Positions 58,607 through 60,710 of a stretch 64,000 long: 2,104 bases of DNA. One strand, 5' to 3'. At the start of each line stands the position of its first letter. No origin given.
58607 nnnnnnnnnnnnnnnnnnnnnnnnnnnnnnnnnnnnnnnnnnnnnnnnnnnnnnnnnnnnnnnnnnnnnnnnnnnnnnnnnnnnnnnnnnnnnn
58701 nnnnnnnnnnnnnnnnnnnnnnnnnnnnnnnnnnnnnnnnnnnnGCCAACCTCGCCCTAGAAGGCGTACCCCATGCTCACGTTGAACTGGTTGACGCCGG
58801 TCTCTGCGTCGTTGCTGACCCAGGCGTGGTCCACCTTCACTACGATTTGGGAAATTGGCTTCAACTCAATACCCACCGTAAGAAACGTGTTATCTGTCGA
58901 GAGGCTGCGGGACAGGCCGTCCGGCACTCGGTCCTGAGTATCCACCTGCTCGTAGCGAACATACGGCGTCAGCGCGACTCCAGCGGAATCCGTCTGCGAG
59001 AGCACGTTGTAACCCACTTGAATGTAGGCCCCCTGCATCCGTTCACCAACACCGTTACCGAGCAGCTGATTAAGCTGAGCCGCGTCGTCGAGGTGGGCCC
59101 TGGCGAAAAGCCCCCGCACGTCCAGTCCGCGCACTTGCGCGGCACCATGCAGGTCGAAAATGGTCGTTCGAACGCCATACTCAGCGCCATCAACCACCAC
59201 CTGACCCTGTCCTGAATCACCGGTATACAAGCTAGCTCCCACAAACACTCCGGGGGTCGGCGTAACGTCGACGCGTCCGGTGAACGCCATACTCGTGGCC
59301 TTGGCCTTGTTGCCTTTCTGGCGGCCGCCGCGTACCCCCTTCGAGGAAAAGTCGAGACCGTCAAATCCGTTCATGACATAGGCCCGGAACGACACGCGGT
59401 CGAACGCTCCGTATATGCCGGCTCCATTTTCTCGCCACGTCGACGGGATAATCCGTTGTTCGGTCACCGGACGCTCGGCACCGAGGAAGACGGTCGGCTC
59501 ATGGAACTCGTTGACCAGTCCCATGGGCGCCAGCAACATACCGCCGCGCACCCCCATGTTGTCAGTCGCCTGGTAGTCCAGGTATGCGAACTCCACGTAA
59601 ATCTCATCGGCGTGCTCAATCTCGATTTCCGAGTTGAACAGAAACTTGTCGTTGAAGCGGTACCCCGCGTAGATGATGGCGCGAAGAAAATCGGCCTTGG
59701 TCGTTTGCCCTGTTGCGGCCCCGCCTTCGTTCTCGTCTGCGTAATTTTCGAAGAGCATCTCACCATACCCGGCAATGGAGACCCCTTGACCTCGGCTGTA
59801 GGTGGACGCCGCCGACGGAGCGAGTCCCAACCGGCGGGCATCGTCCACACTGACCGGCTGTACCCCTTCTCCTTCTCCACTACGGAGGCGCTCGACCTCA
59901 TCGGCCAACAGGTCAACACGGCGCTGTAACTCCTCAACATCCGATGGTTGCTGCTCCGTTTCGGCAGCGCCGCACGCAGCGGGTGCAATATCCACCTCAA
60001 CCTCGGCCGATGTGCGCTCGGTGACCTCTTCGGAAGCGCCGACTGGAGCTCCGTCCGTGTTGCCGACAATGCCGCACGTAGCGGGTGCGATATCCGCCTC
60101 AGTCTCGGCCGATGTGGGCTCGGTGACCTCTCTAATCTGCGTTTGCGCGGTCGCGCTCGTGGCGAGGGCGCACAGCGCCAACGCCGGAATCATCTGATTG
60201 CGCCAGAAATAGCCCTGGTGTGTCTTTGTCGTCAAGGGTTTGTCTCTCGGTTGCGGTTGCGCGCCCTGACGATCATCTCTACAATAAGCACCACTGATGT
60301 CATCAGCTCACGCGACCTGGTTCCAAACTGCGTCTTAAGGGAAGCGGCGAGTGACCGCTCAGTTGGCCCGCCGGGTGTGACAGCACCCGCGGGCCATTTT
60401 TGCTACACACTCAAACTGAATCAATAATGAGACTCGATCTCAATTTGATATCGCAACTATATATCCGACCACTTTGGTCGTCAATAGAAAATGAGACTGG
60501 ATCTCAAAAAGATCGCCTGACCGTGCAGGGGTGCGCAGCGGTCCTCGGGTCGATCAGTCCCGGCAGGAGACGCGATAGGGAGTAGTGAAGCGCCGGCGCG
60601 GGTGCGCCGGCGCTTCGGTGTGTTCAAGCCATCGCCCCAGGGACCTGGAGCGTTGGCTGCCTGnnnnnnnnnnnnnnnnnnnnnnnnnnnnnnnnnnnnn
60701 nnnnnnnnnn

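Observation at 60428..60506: Same operator, twice, on a homologous promoter driving the porin/FMN/4-TM/ApbE operon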

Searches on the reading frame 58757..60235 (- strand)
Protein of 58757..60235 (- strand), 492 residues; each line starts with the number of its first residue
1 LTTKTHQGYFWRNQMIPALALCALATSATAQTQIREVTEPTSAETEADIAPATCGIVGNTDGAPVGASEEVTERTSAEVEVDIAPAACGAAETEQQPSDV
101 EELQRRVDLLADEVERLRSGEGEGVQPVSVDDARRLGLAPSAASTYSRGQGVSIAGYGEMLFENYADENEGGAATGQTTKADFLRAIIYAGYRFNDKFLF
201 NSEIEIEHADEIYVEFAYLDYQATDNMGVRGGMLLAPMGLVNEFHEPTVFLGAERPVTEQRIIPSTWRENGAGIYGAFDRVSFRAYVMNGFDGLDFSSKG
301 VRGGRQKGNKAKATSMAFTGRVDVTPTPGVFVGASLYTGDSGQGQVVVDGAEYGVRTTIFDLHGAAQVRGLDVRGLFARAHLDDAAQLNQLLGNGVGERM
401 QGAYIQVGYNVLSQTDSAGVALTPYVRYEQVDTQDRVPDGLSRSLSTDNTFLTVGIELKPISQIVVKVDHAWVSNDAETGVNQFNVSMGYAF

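Call 7: search_protein_families(library=pfam, proteins=[window:58757-60235:-], max_evalue=0.01)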
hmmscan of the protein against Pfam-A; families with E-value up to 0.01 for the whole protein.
window:58757-60235:- (492 aa): 0 families

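Call 10: search_protein_families(library=ncbifam, proteins=[window:58757-60235:-], max_evalue=1)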
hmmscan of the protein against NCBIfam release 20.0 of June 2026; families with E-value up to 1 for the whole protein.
window:58757-60235:- (492 aa): 1 family
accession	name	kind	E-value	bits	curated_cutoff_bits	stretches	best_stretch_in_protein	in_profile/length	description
NF011925.1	PRK15396.1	subfamily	0.013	15.7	108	1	89-120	23-54/78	major outer membrane lipoprotein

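Call 15: find_homologous_proteins(query=window:58757-60235:-, max_evalue=0.00001)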
Query window:58757-60235:- (492 aa): 2607 proteins with E <= 0.00001 among 8000 candidates; the best 120 are listed.
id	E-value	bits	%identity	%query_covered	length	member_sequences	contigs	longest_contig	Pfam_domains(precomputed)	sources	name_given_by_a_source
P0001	0.0e+0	1094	100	100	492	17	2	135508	-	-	-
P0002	9.7e-290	979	93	97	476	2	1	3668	-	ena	-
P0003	4.2e-236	802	76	100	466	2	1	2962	-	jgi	-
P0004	6.5e-232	789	87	83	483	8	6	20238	-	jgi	jgi:hypothetical protein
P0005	1.6e-230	784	76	98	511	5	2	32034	-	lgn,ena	-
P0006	2.7e-227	773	73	100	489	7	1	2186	-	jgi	-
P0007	4.1e-227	773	74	100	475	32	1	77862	-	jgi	-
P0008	1.4e-225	768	73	100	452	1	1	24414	-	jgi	jgi:hypothetical protein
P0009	4.3e-225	766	73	100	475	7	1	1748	-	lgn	-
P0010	3.0e-224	763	72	100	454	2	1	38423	-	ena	-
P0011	5.4e-220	749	73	98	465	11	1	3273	-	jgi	-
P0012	4.5e-219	746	72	98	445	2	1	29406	-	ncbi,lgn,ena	-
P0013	2.0e-206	705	73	87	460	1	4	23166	-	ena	-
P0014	6.7e-205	700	77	84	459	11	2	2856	-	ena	-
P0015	9.6e-205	699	78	83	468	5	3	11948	-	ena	-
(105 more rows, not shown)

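Call 17: find_related_loci(query=A1, collection=genome_contigs, flank=6000)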
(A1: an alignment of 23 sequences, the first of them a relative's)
Query A1 (492 aa) in genome_contigs; peptide patterns used: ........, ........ (x = any residue, [..] = any of these).
511 stretches matched a pattern; 459 encode a relative of the query (tblastn E <= 1e-3); the best 80 are kept; 80 distinct loci.
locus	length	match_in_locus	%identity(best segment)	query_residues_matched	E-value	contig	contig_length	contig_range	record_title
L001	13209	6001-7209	87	87-492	0e+0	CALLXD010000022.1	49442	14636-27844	MAG: Vicinamibacterales bacterium isolate FRAM_RAS_EGC1617_bin8 genome assembly, contig: FRAM_EGC1617_bin8-22, whole gen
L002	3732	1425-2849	74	1-492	0e+0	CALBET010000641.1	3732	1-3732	MAG TPA_asm: uncultured Acidobacteria bacterium isolate ERR2206771_bin.47_CONCOCT_v1.1_MAG genome assembly, contig: ERZ8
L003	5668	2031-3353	71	7-492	0e+0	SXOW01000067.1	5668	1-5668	MAG: Acidobacteria bacterium isolate F1-120-MAGs236 F1-120__c121909, whole genome shotgun sequence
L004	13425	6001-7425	73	1-492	0e+0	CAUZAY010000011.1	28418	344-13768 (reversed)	MAG: Vicinamibacteria bacterium isolate CB11b_AW.47 genome assembly, contig: Ga0310124_10000454, whole genome shotgun se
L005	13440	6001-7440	73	1-492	0e+0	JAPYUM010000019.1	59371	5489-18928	MAG: Vicinamibacterales bacterium isolate PW8.metabat2.112 PW8_553_length_59371_cov_23.282571, whole genome shotgun sequ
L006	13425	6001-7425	73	1-492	0e+0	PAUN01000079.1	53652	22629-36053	MAG: Acidobacteria bacterium isolate SAT150 112789, whole genome shotgun sequence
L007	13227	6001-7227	77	86-492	0e+0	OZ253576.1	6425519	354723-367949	MAG: Vicinamibacterales bacterium isolate 6a0cd737-ee79-44fe-98ec-e457d3034484 genome assembly, chromosome: 1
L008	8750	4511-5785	75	64-492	0e+0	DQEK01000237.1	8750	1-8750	MAG TPA_asm: Acidobacteria bacterium isolate UBA9620 contig_19771, whole genome shotgun sequence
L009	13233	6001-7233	74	85-492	0e+0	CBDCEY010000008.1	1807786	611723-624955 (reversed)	MAG: Vicinamibacterales bacterium isolate 91d79e5c-02a4-4b4d-8047-b2bdf700176b genome assembly, contig: contig_8, whole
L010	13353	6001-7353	68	19-492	0e+0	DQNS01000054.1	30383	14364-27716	MAG TPA_asm: Acidobacteria bacterium isolate SZUA-1123 k95_625498, whole genome shotgun sequence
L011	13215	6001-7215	74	89-492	0e+0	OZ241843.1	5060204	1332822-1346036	MAG: Vicinamibacterales bacterium isolate d728d8a6-ce75-4a6f-b799-faf650d2db42 genome assembly, chromosome: 1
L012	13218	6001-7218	73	89-492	0e+0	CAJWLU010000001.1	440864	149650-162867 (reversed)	MAG TPA_asm: uncultured Acidobacteria bacterium isolate ERR599156_bin.188_MetaBAT_v2.12.1_MAG genome assembly, contig: N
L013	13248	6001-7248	71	80-492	0e+0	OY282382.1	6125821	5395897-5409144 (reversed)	MAG: uncultured Vicinamibacterales bacterium isolate e65da963-7c29-4b68-91ce-224fd25ea74c genome assembly, chromosome: 1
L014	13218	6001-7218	72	91-492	0e+0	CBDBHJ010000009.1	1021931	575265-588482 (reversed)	MAG: Vicinamibacterales bacterium isolate db78679f-f154-44b7-a74e-8fa7166f3ec5 genome assembly, contig: contig_9, whole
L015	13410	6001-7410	62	5-492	0e+0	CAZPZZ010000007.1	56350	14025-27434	MAG TPA_asm: uncultured Vicinamibacteraceae bacterium isolate SRP092796_co3_772 genome assembly, contig: NODE_587_length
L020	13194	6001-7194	76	99-492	0e+0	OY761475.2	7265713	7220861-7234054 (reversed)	MAG: Vicinamibacterales bacterium isolate 01def6b1-0c8c-435d-859a-076764f3ef92 genome assembly, chromosome: 1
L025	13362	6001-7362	62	21-492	0e+0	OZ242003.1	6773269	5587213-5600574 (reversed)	MAG: Vicinamibacterales bacterium isolate a81303e6-5222-43c3-8420-e6164aabff0e genome assembly, chromosome: 1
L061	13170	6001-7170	66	99-492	1e-174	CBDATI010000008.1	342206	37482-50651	MAG: Vicinamibacterales bacterium isolate 9032b1d6-987d-442b-851f-814444474a9f genome assembly, contig: contig_8, whole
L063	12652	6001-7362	59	21-492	9e-174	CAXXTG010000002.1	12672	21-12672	MAG: Vicinamibacterales bacterium isolate cdfb1a10-b860-4899-88b7-affdfcb54827 genome assembly, contig: contig_2, whole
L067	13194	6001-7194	65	92-492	2e-172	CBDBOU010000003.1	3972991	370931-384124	MAG: Vicinamibacterales bacterium isolate 2866737b-c32a-4dfb-a915-985df9d893ca genome assembly, contig: contig_3, whole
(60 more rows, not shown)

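Call 21: find_encoding_contigs(protein=window:58757-60235:-, flank=10000, max_places=3)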
Protein window:58757-60235:- (492 aa): 1 contig read that carries it; 1 place shown.
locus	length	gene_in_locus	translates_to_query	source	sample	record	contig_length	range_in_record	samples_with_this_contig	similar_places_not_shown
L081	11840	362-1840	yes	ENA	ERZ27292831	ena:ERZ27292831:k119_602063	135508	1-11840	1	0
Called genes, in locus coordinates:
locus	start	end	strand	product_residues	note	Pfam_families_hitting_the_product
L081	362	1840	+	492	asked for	-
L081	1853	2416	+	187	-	-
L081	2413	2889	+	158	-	-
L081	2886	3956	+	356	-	PF02424:ApbE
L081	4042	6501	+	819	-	PF07626:PSD3, PF07637:PSD5, PF07631:PSD4, PF07627:PSCyt3, PF07624:PSD2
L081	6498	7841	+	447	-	PF07586:HXXSHH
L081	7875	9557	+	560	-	PF12796:Ank_2, PF00023:Ank (weak), PF13857:Ank_5 (weak), PF12796:Ank_2, PF13637:Ank_4 (weak), PF13857:Ank_5 (weak), PF00023:Ank (weak), PF12796:Ank_2, +4 more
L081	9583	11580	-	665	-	PF01011:PQQ, PF13360:PQQ_2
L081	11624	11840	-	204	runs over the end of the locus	PF00561:Abhydrolase_1, PF12146:Hydrolase_4, PF12697:Abhydrolase_6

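Call 31: search_protein_families(library=pfam, proteins=[L061:3287-4240:-, L061:5021-5425:+, L067:2812-3375:-, L025:293-1120:-, L020:3711-4841:-, L011:3916-4506:+, L011:4125-5159:+, L063:4321-5055:-, L025:5289-5600:+], max_evalue=0.01)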
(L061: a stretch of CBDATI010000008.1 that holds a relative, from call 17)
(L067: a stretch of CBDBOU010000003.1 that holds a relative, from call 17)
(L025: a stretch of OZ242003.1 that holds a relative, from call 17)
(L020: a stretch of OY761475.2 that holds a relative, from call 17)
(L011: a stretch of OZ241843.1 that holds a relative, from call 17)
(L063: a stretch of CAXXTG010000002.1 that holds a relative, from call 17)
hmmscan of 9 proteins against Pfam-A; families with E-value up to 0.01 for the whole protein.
L061:3287-4240:- (317 aa): 1 family
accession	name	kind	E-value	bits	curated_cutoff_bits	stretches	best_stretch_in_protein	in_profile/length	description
PF01903.22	CbiX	-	6.5e-10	39.7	22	1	49-106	5-65/106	CbiX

L061:5021-5425:+ (134 aa): 1 family
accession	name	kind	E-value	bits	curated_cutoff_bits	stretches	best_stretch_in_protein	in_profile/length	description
PF20584.3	DUF6787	-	2.7e-22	79.3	27.5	1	53-125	2-75/79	Family of unknown function (DUF6787)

L067:2812-3375:- (187 aa): 1 family
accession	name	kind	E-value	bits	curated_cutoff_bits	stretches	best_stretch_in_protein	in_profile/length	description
PF00398.26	RrnaAD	-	0.00046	19.8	24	1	42-86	20-63/263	Ribosomal RNA adenine dimethylase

L025:293-1120:- (275 aa): 3 families
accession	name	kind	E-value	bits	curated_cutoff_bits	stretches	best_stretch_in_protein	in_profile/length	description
PF08241.18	Methyltransf_11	-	5.6e-08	33.7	21.2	1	65-158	2-93/95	Methyltransferase domain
PF13649.12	Methyltransf_25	-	1.3e-06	29.5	27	1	63-156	1-97/97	Methyltransferase domain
PF00398.26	RrnaAD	-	3.6e-06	26.7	24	1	49-100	20-70/263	Ribosomal RNA adenine dimethylase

L020:3711-4841:- (376 aa): 2 families
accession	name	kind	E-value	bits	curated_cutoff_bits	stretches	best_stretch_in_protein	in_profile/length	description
PF05685.18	Uma2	-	9.8e-05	22.3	27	1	74-210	26-151/172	Putative restriction endonuclease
PF09811.14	Yae1_N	-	0.0055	16.8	27.5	0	281-303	3-25/39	Essential protein Yae1, N terminal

L011:3916-4506:+ (196 aa): 0 families

L011:4125-5159:+ (344 aa): 6 families
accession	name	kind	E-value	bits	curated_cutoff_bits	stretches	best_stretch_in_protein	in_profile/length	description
PF12836.13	HHH_3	-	2.6e-18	66.3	27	2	164-201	5-46/65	Helix-hairpin-helix motif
PF00633.29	HHH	-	9.4e-13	47.7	24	2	171-191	9-29/30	Helix-hairpin-helix motif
PF12826.13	HHH_2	-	4.3e-06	27.2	27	0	226-252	28-54/64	Helix-hairpin-helix motif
PF14520.12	HHH_5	-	6.5e-06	27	27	0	174-207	3-32/57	Helix-hairpin-helix domain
PF06514.17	PsbU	-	0.0025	18.2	24.5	0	158-218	11-66/93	Photosystem II 12 kDa extrinsic protein (PsbU)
PF14716.13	HHH_8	-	0.0059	17.4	30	0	170-191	45-66/73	Helix-hairpin-helix domain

L063:4321-5055:- (244 aa): 1 family
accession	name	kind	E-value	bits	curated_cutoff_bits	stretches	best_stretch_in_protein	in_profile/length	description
PF10634.15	Iron_transport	-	9.2e-25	88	21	1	81-228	2-144/150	Fe2+ transport protein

L025:5289-5600:+ (103 aa): 1 family
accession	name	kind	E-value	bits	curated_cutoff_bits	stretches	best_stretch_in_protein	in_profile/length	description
PF20584.3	DUF6787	-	1.8e-23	83.1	27.5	1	22-92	2-73/79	Family of unknown function (DUF6787)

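Call 80: predict_structure(alignment_id=A1)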
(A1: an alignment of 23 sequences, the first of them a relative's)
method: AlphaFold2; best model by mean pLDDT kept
length: 492 residues; sequences in the alignment: 23
mean_pLDDT: 39.8   pTM: 0.34
mean pLDDT of the five models: 39.8, 37.7, 37.5, 37.1, 35.7
residues with pLDDT >= 90: 0; 70-90: 0; 50-70: 131; < 50: 361
segments of 3 or more residues with pLDDT < 50: 1-9, 20-100, 102-107, 109-174, 177-278, 280-321, 338-345, 409-420, 433-437, 442-447, 478-482, 484-492
pLDDT, mean of each block of 10 residues (from residue 1): 41 54 36 25 25 25 30 25 26 34 46 42 36 32 30 38 44 46 42 29 22 26 28 25 25 24 30 39 41 34 27 40 51 52 49 54 52 55 64 60 51 43 56 49 48 58 53 54 42 28
secondary structure, 60 per line:
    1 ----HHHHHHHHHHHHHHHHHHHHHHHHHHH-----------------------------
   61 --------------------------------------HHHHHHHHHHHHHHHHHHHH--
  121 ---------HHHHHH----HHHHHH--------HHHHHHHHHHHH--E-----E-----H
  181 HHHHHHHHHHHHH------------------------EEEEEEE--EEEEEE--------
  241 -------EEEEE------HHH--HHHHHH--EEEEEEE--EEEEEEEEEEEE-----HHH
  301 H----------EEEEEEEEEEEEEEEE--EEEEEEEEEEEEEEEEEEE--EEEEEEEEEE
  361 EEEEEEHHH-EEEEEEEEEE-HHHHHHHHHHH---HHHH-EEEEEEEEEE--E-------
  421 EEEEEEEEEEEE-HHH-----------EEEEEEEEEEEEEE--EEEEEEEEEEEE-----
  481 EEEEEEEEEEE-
elements in order: H5-31 H99-118 H130-135 H140-145 H154-165 H180-193 E218-224 E227-232 E248-252 H264-269 E272-278 E281-292 H298-301 E312-327 E330-348 E351-366 E371-380 H382-392 H396-399 E401-410 E421-432 E448-461 E464-475 E481-491

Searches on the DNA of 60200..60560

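Call 56: search_rna_families(source=window, start=60200, end=60560, threshold=evalue, max_evalue=5)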
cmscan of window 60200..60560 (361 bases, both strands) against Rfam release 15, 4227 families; matches with E-value up to 5: 1.
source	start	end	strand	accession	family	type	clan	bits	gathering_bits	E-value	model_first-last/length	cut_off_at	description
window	60341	60399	+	RF02826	Scr6925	Gene; sRNA;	-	17.4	50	1.1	1-131/131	no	Streptomyces RNA 6925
